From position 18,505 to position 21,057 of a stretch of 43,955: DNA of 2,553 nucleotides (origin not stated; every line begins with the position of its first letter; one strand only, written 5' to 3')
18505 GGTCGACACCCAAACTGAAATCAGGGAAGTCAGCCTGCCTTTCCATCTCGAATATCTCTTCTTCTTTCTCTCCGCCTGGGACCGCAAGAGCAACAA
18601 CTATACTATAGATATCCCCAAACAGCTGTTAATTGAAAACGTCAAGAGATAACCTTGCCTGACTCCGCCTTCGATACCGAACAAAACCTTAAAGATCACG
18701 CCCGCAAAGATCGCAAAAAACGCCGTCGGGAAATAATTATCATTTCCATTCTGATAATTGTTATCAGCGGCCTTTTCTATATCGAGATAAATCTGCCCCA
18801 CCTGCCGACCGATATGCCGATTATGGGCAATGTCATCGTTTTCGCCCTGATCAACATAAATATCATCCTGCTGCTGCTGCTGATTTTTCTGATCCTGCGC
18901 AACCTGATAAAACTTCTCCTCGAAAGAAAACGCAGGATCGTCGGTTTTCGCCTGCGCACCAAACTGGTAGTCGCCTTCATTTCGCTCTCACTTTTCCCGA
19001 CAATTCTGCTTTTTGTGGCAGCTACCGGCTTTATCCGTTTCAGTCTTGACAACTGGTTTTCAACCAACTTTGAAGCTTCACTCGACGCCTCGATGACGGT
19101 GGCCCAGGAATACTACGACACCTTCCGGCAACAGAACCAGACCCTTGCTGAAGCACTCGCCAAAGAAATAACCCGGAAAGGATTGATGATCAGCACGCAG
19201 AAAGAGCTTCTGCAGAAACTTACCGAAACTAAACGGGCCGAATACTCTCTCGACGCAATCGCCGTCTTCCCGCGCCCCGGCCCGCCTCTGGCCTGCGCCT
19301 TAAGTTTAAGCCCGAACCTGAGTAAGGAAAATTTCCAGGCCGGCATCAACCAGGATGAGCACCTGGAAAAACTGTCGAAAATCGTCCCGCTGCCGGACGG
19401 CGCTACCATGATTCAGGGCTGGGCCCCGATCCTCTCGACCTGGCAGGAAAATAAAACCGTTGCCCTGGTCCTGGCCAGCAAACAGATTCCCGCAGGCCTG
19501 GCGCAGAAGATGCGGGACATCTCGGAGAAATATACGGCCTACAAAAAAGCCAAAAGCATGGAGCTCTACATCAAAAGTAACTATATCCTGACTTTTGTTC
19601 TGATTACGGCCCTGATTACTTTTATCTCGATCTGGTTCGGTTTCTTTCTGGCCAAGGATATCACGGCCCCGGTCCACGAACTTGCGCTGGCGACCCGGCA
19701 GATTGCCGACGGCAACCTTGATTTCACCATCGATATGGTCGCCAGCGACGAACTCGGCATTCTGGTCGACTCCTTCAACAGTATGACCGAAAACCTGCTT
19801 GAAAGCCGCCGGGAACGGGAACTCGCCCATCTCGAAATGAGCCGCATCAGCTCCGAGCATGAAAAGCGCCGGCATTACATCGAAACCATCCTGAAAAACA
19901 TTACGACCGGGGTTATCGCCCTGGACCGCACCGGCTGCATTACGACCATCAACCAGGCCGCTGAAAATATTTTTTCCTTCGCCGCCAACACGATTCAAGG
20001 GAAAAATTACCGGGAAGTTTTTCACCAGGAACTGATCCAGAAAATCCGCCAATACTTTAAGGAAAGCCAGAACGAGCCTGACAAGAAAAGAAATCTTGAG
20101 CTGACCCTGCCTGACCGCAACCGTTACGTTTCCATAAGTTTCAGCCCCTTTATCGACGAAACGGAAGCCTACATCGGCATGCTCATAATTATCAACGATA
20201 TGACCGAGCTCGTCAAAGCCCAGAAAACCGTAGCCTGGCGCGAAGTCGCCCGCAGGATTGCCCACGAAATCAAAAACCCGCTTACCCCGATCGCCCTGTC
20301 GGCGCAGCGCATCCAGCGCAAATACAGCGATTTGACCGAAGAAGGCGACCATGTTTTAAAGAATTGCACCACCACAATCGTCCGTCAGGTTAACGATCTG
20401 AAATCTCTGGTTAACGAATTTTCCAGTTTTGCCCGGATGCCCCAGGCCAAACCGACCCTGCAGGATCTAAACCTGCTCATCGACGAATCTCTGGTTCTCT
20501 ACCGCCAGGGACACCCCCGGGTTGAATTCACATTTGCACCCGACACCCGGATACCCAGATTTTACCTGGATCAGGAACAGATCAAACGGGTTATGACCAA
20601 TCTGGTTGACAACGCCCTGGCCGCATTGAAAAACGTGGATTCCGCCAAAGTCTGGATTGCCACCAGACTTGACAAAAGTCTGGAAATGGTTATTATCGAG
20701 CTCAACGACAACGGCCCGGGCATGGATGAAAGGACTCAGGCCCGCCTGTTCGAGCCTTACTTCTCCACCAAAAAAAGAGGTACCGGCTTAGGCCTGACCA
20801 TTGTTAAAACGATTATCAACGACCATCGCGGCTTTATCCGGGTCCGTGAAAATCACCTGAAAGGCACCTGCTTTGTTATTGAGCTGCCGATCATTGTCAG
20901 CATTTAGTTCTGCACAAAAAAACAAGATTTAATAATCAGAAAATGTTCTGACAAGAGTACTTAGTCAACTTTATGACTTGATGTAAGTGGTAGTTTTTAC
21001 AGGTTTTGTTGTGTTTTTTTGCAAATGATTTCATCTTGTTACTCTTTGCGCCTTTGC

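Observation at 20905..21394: Repeats sit exactly on gene boundaries: three stop codons are made of repeat sequence, and two start codons lie 5-10 nt from a unit end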

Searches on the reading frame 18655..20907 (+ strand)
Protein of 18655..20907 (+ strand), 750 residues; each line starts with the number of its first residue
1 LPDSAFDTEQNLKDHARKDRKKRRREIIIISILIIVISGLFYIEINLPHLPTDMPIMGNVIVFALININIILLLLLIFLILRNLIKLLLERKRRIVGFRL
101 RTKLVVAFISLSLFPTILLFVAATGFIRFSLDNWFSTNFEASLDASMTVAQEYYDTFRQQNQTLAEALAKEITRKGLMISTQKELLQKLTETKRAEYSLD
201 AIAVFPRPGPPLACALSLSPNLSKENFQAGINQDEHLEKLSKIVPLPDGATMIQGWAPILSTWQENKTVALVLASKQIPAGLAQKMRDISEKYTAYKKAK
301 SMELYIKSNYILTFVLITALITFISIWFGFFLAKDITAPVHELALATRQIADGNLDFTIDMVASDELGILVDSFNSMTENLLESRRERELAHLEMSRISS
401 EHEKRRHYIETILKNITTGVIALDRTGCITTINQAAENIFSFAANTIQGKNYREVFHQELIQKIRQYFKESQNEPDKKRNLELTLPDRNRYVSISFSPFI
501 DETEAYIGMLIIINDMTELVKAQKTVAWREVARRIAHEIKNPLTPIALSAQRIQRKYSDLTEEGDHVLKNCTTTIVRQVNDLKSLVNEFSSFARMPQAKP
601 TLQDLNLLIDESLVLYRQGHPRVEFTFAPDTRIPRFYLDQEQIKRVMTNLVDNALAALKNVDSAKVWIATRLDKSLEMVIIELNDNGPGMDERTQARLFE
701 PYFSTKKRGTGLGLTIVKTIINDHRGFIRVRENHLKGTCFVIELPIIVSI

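Call 7: search_protein_families(library=ncbifam, proteins=[window:18655-20907:+], max_evalue=0.00001)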
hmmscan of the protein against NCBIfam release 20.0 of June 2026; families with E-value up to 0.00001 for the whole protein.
window:18655-20907:+ (750 aa): 78 families (the best 25 are shown)
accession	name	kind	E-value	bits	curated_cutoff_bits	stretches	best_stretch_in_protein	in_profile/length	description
NF047496.1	HK_LIC11548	equivalog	5.3e-84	283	750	2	517-746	349-589/589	LIC_11548 family sensor histidine kinase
NF008468.0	PRK11360.1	equivalog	6.6e-75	252.7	646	1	404-746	265-608/616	two-component system sensor histidine kinase AtoS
NF033092.0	HK_WalK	equivalog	8e-50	170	725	1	296-746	160-594/594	cell wall metabolism sensor histidine kinase WalK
NF046044.1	PnpS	equivalog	4.3e-42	144.5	400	1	340-745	2-390/390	two-component system histidine kinase PnpS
NF045911.1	TCSHisKinNblS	equivalog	4.7e-38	130.9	1000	1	321-746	185-620/621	two-component system sensor histidine kinase NblS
NF008293.1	PRK11073.1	equivalog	2.6e-33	115.7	240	1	407-746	7-347/349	nitrogen regulation protein NR(II)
NF007688.0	PRK10364.1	equivalog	2.2e-32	112.4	479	1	518-748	230-453/460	two-component system sensor histidine kinase ZraS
NF007004.0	PRK09467.1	equivalog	6.3e-30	104.4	415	1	535-746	239-436/440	two-component system sensor histidine kinase EnvZ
NF041777.1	sens_FixL_Rhizob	equivalog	7.8e-30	103.9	850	1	516-746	250-481/485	sensor protein FixL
TIGR02966.1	phoR_proteo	equivalog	8.9e-30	103.8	334.2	1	407-743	6-332/333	phosphate regulon sensor histidine kinase PhoR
NF012226.0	AdeS_HK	equivalog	8.9e-28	97.4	500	2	533-745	143-352/353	two-component sensor histidine kinase AdeS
NF047874.1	MASE3_PAS_HK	subfamily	4.6e-26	91.8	560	1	370-746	228-625/655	MASE3 domain-containing sensor histidine kinase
NF053867.1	SprKinKinDBac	equivalog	1.1e-25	90.1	775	1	530-746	288-497/500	sporulation kinase KinD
NF007007.0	PRK09470.1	equivalog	3.3e-25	88.9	486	1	529-747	246-460/463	envelope stress sensor histidine kinase CpxA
NF010411.0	PRK13837.1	equivalog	4.6e-25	87.8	647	1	534-747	456-676/828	two-component system VirA-like sensor kinase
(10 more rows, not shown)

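Call 21: find_homologous_proteins(query=window:18655-20907:+, max_evalue=1e-50)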
Query window:18655-20907:+ (750 aa): 1261 proteins with E <= 1e-50 among 8000 candidates; the best 120 are listed.
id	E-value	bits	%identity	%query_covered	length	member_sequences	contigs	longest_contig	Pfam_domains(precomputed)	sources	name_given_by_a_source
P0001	0.0e+0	1649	100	100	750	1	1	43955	PF00672.31,PF13426.14,PF08448.17,PF02518.32,PF00512.32,PF00989.32,PF19312.5,PF14501.13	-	-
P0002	0.0e+0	1437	87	100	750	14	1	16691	PF00672.31,PF13426.14,PF08448.17,PF02518.32,PF00512.32,PF00989.32,PF19312.5,PF14501.13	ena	-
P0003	0.0e+0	1363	82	99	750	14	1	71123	PF13596.13,PF00672.31,PF13426.14,PF08448.17,PF02518.32,PF00512.32,PF00989.32,PF19312.5,PF14501.13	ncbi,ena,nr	ncbi:MAG: HAMP domain-containing protein [Deltaproteobacteria bacterium]|nr:HAMP domain-containing p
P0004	0.0e+0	1352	84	95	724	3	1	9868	PF13596.13,PF00672.31,PF13426.14,PF08448.17,PF02518.32,PF00512.32,PF00989.32,PF19312.5,PF14501.13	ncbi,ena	-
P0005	0.0e+0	1338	80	100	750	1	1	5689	PF13596.13,PF00672.31,PF13426.14,PF13188.14,PF08448.17,PF02518.32,PF00512.32,PF00989.32,PF19312.5,PF14501.13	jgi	-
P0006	0.0e+0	1311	84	93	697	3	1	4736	PF00672.31,PF13426.14,PF13188.14,PF08448.17,PF02518.32,PF00512.32,PF00989.32,PF19312.5,PF14501.13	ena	-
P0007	0.0e+0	1300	78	100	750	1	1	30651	PF13596.13,PF00672.31,PF13426.14,PF13188.14,PF12860.14,PF08448.17,PF02518.32,PF00512.32,PF00989.32,PF19312.5,PF14501.13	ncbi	-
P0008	0.0e+0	1297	78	100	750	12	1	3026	PF13596.13,PF00672.31,PF13426.14,PF13188.14,PF08448.17,PF02518.32,PF00512.32,PF00989.32,PF19312.5,PF14501.13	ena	-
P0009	0.0e+0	1295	78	100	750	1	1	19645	PF13596.13,PF00672.31,PF13426.14,PF13188.14,PF08448.17,PF02518.32,PF00512.32,PF00989.32,PF19312.5,PF14501.13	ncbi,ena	-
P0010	0.0e+0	1283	78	100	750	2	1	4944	PF00672.31,PF13426.14,PF08448.17,PF02518.32,PF00512.32,PF00989.32,PF14501.13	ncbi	-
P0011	0.0e+0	1282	78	100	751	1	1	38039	PF13596.13,PF00672.31,PF13426.14,PF08448.17,PF02518.32,PF00512.32,PF00989.32,PF19312.5,PF14501.13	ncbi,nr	ncbi:MAG: PAS domain-containing protein [Deltaproteobacteria bacterium]|nr:PAS domain-containing pro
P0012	0.0e+0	1280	77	100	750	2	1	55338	PF13596.13,PF00672.31,PF13426.14,PF08448.17,PF02518.32,PF00512.32,PF00989.32,PF19312.5,PF14501.13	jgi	-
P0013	0.0e+0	1280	78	100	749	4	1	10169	PF13596.13,PF00672.31,PF13426.14,PF08448.17,PF02518.32,PF00512.32,PF00989.32,PF19312.5,PF14501.13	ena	-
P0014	0.0e+0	1280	77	100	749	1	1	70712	PF13596.13,PF00672.31,PF13426.14,PF08448.17,PF02518.32,PF00512.32,PF00989.32,PF19312.5,PF14501.13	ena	-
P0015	0.0e+0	1279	77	100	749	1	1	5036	PF13596.13,PF00672.31,PF13426.14,PF08448.17,PF02518.32,PF00512.32,PF00989.32,PF19312.5,PF14501.13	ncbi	-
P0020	0.0e+0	1260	76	100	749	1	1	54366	PF13596.13,PF00672.31,PF13426.14,PF13188.14,PF08448.17,PF02518.32,PF00512.32,PF00989.32,PF19312.5,PF14501.13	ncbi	-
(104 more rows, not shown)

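Call 22: find_encoding_contigs(protein=P0002, flank=10000, max_places=1)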
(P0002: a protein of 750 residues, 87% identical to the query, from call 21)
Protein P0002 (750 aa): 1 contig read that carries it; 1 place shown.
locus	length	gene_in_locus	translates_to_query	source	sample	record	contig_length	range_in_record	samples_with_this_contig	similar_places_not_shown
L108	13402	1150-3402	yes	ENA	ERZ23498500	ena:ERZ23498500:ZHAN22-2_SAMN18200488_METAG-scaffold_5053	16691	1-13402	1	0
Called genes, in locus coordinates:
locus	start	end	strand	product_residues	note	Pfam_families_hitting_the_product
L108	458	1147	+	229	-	PF14334:DUF4390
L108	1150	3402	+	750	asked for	PF19312:NtrY_N, PF00672:HAMP, PF00989:PAS, PF08448:PAS_4 (weak), PF13426:PAS_9, PF00512:HisKA, PF02518:HATPase_c, PF14501:HATPase_c_5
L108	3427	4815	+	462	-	PF00004:AAA (faint), PF00072:Response_reg, PF00158:Sigma54_activat, PF14532:Sigma54_activ_2, PF07728:AAA_5 (weak), PF25601:AAA_lid_14, PF02954:HTH_8 (weak)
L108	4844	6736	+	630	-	PF02518:HATPase_c, PF00204:DNA_gyraseB, PF01751:Toprim, PF00986:DNA_gyraseB_C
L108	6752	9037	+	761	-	PF00521:DNA_topoisoIV, PF03989:DNA_gyraseA_C (faint)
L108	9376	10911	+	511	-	PF05833:NFACT_N, PF05670:NFACT-R_1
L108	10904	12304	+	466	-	PF01565:FAD_binding_4, PF02913:FAD-oxidase_C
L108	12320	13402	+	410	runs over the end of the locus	PF13183:Fer4_8, PF13534:Fer4_17 (weak), PF02754:CCG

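Call 23: find_encoding_contigs(protein=P0003, flank=10000, max_places=1)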
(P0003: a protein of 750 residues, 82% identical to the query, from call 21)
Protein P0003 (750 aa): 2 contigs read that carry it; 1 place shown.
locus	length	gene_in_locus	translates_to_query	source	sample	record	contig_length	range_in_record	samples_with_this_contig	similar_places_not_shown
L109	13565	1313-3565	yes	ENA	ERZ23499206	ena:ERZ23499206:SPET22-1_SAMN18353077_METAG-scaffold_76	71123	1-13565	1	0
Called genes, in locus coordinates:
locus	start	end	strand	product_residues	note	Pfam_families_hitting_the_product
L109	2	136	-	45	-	?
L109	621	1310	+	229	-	PF14334:DUF4390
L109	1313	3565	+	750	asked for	PF19312:NtrY_N (weak), PF00672:HAMP, PF00989:PAS, PF08448:PAS_4, PF13426:PAS_9, PF00512:HisKA, PF02518:HATPase_c, PF14501:HATPase_c_5, +1 more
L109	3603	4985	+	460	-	PF00004:AAA (faint), PF00072:Response_reg, PF00158:Sigma54_activat, PF14532:Sigma54_activ_2, PF07728:AAA_5 (weak), PF25601:AAA_lid_14, PF02954:HTH_8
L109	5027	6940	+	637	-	PF02518:HATPase_c, PF00204:DNA_gyraseB, PF01751:Toprim, PF00986:DNA_gyraseB_C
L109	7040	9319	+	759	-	PF00521:DNA_topoisoIV, PF03989:DNA_gyraseA_C (faint)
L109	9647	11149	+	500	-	PF05833:NFACT_N, PF05670:NFACT-R_1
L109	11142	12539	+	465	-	PF01565:FAD_binding_4, PF02913:FAD-oxidase_C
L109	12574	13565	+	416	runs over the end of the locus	PF13183:Fer4_8, PF13534:Fer4_17 (weak), PF02754:CCG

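Call 24: find_encoding_contigs(protein=P0007, flank=10000, max_places=1)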
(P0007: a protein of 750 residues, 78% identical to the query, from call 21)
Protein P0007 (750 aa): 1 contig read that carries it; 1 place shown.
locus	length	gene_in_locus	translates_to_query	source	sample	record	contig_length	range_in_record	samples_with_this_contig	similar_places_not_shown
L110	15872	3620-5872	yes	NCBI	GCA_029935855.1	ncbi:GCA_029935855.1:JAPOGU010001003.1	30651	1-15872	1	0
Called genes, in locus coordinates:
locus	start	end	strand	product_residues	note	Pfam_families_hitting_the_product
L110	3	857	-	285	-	?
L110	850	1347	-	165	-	PF04290:DctQ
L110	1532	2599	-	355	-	PF03480:DctP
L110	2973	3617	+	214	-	PF14334:DUF4390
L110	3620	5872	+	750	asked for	PF19312:NtrY_N (weak), PF00672:HAMP, PF00989:PAS, PF08448:PAS_4, PF13426:PAS_9, PF00512:HisKA, PF02518:HATPase_c, PF14501:HATPase_c_5, +3 more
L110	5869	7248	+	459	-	PF00004:AAA (faint), PF00072:Response_reg, PF00158:Sigma54_activat, PF14532:Sigma54_activ_2, PF07728:AAA_5 (weak), PF25601:AAA_lid_14, PF02954:HTH_8 (weak)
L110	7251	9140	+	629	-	PF02518:HATPase_c, PF00204:DNA_gyraseB, PF01751:Toprim, PF00986:DNA_gyraseB_C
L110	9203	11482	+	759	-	PF00521:DNA_topoisoIV, PF03989:DNA_gyraseA_C (weak)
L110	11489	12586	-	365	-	PF00990:GGDEF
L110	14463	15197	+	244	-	PF05833:NFACT_N, PF05670:NFACT-R_1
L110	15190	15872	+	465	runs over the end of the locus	PF01565:FAD_binding_4, PF02913:FAD-oxidase_C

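Call 25: find_encoding_contigs(protein=P0014, flank=10000, max_places=1)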
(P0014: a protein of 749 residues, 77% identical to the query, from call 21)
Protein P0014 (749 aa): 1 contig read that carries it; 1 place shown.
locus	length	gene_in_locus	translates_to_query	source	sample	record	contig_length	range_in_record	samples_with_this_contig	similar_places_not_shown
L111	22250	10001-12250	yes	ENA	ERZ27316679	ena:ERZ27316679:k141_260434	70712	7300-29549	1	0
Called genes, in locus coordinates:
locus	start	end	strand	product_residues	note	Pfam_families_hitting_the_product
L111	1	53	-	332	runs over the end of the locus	PF00814:TsaD, PF22521:HypF_C_2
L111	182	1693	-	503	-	PF01225:Mur_ligase (faint), PF08245:Mur_ligase_M, PF02875:Mur_ligase_C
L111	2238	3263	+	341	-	PF03480:DctP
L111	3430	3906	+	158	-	PF04290:DctQ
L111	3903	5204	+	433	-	PF06808:DctM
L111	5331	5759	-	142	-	PF00582:Usp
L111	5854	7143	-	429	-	PF06808:DctM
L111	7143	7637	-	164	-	PF04290:DctQ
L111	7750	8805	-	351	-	PF03480:DctP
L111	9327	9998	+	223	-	PF14334:DUF4390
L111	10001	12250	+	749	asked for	PF00672:HAMP, PF00989:PAS, PF08448:PAS_4, PF13426:PAS_9, PF13596:PAS_10, PF00512:HisKA, PF02518:HATPase_c, PF14501:HATPase_c_5, +1 more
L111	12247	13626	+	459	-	PF00072:Response_reg, PF00158:Sigma54_activat, PF14532:Sigma54_activ_2, PF00004:AAA (weak), PF07728:AAA_5 (weak), PF25601:AAA_lid_14, PF02954:HTH_8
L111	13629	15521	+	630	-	PF02518:HATPase_c, PF00204:DNA_gyraseB, PF01751:Toprim, PF00986:DNA_gyraseB_C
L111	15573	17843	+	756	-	PF00521:DNA_topoisoIV, PF03989:DNA_gyraseA_C (weak)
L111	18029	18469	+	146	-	PF06050:HGD-D (weak)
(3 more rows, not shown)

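Call 52: find_encoding_contigs(protein=P0020, flank=10000, max_places=1)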
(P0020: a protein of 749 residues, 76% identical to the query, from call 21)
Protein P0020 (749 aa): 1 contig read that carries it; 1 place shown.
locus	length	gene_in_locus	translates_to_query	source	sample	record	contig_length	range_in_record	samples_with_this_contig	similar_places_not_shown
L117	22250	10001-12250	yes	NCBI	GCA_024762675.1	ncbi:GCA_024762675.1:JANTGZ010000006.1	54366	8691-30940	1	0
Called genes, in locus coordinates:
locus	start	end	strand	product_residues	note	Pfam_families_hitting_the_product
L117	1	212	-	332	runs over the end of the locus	PF00814:TsaD, PF22521:HypF_C_2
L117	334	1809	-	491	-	PF01225:Mur_ligase (faint), PF08245:Mur_ligase_M, PF02875:Mur_ligase_C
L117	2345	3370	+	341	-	PF03480:DctP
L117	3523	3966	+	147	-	PF04290:DctQ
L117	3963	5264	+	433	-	PF06808:DctM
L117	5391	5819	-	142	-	PF00582:Usp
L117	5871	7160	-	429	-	PF06808:DctM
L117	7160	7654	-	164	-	PF04290:DctQ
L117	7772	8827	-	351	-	PF03480:DctP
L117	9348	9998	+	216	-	PF14334:DUF4390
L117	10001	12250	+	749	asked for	PF19312:NtrY_N (weak), PF00672:HAMP, PF00989:PAS, PF08448:PAS_4, PF13426:PAS_9, PF00512:HisKA, PF02518:HATPase_c, PF14501:HATPase_c_5, +2 more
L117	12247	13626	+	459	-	PF00072:Response_reg, PF00158:Sigma54_activat, PF14532:Sigma54_activ_2, PF00004:AAA (weak), PF07728:AAA_5 (weak), PF25601:AAA_lid_14, PF02954:HTH_8 (weak)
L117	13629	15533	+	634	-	PF02518:HATPase_c, PF00204:DNA_gyraseB, PF01751:Toprim, PF00986:DNA_gyraseB_C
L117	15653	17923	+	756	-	PF00521:DNA_topoisoIV, PF03989:DNA_gyraseA_C (faint)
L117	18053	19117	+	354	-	PF00378:ECH_1, PF16113:ECH_2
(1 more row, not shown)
